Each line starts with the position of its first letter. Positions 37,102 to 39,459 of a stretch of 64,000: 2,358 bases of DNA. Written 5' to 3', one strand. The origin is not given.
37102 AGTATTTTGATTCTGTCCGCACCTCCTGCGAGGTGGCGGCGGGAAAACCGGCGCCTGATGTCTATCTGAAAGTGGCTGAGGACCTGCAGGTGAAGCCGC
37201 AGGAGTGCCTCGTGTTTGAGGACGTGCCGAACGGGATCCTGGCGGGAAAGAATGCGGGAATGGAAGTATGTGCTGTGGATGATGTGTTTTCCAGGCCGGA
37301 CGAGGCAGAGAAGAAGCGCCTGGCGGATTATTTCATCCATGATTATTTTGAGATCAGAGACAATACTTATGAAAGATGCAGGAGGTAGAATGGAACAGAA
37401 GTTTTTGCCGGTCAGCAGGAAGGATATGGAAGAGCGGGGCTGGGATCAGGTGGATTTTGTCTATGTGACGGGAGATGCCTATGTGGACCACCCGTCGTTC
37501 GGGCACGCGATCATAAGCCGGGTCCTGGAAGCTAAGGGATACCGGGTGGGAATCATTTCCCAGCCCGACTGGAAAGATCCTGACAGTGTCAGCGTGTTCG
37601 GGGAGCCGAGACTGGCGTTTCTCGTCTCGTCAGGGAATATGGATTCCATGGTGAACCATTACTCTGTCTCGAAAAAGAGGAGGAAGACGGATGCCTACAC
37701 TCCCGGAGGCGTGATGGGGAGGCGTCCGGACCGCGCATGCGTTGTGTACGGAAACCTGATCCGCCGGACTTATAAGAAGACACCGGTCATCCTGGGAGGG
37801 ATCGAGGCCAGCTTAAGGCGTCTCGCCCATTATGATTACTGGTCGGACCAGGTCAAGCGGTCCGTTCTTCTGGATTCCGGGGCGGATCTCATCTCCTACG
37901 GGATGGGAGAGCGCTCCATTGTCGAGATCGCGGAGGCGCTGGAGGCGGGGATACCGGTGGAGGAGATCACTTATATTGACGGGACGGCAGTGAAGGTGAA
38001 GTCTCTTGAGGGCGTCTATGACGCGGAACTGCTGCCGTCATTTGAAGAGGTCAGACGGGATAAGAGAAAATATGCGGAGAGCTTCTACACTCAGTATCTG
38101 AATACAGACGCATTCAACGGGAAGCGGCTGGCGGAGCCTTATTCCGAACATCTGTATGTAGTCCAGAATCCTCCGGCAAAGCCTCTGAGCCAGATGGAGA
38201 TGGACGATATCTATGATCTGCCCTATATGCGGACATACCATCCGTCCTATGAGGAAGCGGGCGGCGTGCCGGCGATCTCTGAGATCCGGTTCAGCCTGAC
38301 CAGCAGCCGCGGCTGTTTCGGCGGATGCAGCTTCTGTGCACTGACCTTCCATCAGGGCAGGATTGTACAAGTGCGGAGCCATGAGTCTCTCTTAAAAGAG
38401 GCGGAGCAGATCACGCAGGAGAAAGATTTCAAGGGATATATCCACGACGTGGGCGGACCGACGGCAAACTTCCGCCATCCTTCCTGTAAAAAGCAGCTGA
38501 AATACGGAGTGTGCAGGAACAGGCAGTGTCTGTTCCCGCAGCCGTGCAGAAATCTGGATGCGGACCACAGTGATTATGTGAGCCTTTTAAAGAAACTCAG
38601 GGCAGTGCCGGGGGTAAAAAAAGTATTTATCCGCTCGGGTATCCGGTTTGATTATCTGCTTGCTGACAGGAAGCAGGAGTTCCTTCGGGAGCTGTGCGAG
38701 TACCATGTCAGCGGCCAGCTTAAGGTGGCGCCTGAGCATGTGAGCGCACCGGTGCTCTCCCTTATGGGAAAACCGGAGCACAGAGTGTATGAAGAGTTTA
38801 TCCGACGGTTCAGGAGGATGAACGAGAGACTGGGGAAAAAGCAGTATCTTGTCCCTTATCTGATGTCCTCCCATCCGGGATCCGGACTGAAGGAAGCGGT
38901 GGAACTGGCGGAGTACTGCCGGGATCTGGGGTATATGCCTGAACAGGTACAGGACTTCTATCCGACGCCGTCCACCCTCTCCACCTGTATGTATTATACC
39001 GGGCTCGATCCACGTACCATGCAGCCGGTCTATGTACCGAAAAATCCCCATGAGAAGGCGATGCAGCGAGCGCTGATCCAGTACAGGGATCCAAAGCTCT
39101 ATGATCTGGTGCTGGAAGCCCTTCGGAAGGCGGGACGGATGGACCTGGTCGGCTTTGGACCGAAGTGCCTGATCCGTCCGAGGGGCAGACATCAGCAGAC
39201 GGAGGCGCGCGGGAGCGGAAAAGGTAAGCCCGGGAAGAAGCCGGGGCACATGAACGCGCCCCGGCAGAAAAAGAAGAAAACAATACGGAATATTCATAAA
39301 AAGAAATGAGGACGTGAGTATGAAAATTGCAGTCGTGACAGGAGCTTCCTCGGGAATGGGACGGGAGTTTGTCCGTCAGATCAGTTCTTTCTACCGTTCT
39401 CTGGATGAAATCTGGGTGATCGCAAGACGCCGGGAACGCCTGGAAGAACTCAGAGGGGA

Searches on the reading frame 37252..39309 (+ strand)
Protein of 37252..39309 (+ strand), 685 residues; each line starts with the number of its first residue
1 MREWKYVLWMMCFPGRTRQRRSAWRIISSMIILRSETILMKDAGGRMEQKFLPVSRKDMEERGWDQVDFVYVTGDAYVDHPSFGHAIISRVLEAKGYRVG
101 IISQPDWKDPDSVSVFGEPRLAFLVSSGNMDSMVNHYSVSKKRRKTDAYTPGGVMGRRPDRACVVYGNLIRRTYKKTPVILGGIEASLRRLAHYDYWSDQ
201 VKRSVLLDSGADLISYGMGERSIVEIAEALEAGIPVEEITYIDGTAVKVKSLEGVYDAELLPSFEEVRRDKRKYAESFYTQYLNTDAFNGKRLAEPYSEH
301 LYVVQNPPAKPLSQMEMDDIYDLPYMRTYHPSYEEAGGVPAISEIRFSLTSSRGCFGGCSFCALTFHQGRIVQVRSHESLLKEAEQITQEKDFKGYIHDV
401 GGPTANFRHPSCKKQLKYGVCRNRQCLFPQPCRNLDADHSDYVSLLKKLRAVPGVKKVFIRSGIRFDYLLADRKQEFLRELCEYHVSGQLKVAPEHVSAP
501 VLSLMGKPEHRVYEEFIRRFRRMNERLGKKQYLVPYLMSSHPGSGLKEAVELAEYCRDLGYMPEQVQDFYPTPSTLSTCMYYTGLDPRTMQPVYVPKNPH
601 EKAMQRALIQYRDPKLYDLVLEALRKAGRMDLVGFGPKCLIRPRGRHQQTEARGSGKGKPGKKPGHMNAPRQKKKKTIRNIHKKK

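Call 67: search_protein_families(library=pfam, proteins=[window:37252-39309:+], max_evalue=0.00001)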
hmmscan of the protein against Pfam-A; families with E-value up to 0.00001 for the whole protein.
window:37252-39309:+ (685 aa): 3 families
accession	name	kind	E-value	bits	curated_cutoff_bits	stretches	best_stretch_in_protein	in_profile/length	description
PF08497.15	Radical_SAM_N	-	5.9e-140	466.2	25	1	51-348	1-301/301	Radical SAM N-terminal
PF11842.13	DUF3362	-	2.1e-29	103.1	27.6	1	564-659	1-103/151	Domain of unknown function (DUF3362)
PF04055.27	Radical_SAM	-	3.6e-09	37.4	29.5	1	351-524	3-140/166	Radical SAM superfamily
